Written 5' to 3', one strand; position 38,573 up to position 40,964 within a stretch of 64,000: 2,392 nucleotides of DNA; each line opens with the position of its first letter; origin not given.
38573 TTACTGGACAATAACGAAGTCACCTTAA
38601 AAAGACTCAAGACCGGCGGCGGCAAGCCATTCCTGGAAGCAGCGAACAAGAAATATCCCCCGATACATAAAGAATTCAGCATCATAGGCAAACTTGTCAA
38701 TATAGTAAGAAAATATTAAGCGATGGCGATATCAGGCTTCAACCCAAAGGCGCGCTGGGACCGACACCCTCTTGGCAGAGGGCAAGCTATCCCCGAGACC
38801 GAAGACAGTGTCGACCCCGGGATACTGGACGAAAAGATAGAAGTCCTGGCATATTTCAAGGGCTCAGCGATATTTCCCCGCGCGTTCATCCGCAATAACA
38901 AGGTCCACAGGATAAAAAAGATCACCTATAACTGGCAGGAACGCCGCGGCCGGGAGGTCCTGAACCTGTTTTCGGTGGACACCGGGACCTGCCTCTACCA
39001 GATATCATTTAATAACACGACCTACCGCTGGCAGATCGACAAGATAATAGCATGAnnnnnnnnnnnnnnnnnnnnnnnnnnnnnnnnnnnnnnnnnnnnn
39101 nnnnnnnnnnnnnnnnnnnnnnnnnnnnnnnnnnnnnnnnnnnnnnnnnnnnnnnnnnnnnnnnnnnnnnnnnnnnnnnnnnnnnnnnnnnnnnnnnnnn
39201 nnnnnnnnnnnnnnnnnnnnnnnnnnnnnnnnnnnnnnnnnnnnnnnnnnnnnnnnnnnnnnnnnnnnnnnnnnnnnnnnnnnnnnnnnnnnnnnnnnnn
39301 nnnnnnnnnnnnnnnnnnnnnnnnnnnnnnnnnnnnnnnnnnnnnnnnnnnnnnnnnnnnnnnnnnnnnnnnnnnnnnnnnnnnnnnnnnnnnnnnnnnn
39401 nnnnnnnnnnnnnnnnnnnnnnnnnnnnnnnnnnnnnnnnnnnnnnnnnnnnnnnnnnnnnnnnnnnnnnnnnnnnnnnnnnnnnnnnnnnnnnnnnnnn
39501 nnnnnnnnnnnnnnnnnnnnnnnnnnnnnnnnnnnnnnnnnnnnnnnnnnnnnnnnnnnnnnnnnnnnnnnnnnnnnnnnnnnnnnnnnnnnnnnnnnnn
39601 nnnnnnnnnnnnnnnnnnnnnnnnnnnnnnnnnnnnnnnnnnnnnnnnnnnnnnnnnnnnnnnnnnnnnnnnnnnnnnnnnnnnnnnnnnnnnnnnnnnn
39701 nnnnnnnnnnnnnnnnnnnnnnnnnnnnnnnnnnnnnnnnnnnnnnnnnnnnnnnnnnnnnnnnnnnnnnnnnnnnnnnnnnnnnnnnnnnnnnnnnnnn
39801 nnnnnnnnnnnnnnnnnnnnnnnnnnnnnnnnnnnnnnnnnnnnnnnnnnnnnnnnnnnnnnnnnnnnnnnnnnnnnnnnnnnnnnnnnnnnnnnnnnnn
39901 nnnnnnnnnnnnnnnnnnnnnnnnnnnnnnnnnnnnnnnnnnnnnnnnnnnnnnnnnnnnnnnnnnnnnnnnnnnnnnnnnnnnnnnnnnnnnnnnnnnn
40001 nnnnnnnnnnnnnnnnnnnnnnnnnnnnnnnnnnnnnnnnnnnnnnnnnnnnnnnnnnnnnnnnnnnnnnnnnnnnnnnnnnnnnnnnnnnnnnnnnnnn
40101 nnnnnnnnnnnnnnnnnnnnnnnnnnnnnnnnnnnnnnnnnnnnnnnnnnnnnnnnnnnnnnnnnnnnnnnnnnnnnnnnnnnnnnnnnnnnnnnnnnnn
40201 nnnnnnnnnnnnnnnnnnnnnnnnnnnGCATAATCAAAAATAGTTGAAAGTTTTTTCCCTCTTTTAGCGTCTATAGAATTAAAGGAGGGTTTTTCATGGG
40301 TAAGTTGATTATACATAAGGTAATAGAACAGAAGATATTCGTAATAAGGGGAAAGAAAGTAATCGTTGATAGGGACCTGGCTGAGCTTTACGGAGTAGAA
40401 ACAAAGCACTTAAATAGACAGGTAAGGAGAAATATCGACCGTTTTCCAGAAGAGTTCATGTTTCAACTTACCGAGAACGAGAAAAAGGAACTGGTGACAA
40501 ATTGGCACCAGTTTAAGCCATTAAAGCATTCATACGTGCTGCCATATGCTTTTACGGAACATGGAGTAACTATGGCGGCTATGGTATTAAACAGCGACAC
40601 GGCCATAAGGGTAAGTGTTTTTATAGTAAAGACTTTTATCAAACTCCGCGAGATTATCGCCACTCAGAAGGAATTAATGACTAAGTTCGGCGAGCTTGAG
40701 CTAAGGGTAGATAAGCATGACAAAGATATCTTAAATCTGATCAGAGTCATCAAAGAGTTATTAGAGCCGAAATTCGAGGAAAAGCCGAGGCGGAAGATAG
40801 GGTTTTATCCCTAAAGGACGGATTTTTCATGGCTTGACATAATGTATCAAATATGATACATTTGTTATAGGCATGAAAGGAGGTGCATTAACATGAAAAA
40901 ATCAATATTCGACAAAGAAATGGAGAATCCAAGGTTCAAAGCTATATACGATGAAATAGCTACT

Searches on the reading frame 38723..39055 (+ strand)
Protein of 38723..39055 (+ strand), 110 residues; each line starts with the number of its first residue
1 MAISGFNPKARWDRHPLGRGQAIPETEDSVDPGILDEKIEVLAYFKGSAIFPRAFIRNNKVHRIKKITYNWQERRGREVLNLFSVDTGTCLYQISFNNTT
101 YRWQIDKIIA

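Call 4: search_protein_families(library=pfam, proteins=[window:38723-39055:+], max_evalue=0.01)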
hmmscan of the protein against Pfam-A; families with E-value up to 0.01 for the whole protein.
window:38723-39055:+ (110 aa): 0 families

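Call 45: search_protein_families(library=pfam, alignment_id=A2, max_evalue=1)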
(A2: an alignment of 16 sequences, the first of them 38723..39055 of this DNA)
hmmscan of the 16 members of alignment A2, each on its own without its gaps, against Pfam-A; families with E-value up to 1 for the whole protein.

A. member 1, window:38723-39055:+ (110 aa): 1 family
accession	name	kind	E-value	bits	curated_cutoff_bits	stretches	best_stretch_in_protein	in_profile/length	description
PF20114.4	DUF6504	-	0.15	12.8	24.2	1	35-77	6-52/103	Domain of unknown function (DUF6504)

B. families by the number of members that match (of 16 scanned): 7 families
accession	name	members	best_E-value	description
PF20114.4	DUF6504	16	2.4e-06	Domain of unknown function (DUF6504)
PF21275.2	Thi_PPkinase_C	1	0.073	Thiamin pyrophosphokinase, substrate-binding domain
PF17117.11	DUF5104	1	0.1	Domain of unknown function (DUF5104)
PF15214.11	PXT1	1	0.12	Peroxisomal testis-specific protein 1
PF18994.6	Prophage_tailD1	1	0.12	Prophage endopeptidase tail N-terminal domain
PF22031.2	MCP_V20_C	1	0.21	Major capsid protein V20 C-terminal domain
PF23089.2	ELAPOR1_C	1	0.81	ELAPOR1-like, C-terminal domain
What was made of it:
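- orfX has no detectable DNA-binding domain (call 45).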

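Call 46: search_solved_structures(query=A2, max_evalue=1)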
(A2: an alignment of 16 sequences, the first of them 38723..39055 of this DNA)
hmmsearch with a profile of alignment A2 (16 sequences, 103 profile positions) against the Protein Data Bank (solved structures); distinct sequences matched with E-value up to 1: 3.
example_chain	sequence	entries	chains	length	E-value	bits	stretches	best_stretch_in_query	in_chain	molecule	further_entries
8x70_A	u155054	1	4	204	0.27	14.6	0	30-72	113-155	Gamma-interferon-inducible protein 16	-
2oq0_A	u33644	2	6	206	0.35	14.2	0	30-72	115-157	Gamma-interferon-inducible protein Ifi-16 | Gamma-interferon-inducible protein 16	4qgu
6ox6_B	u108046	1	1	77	0.85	13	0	54-77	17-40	PA14_01140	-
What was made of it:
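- orfX has unknown function (calls 45, 46).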

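Call 55: search_protein_families(library=ncbifam, proteins=[window:38723-39055:+], max_evalue=0.001)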
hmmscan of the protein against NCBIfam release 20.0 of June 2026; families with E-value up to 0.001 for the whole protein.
window:38723-39055:+ (110 aa): 0 families

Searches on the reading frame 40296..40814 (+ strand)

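Call 4: search_protein_families(library=pfam, proteins=[window:40296-40814:+], max_evalue=0.01)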
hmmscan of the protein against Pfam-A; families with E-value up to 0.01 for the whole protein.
window:40296-40814:+ (172 aa): 2 families
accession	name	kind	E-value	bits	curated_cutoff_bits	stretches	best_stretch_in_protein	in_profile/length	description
PF10543.14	ORF6N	-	1.8e-31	108.7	27.8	1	12-96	1-85/86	ORF6N domain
PF09669.15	Phage_pRha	-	0.00067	20.6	29.9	1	26-118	4-90/91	Phage regulatory protein Rha (Phage_pRha)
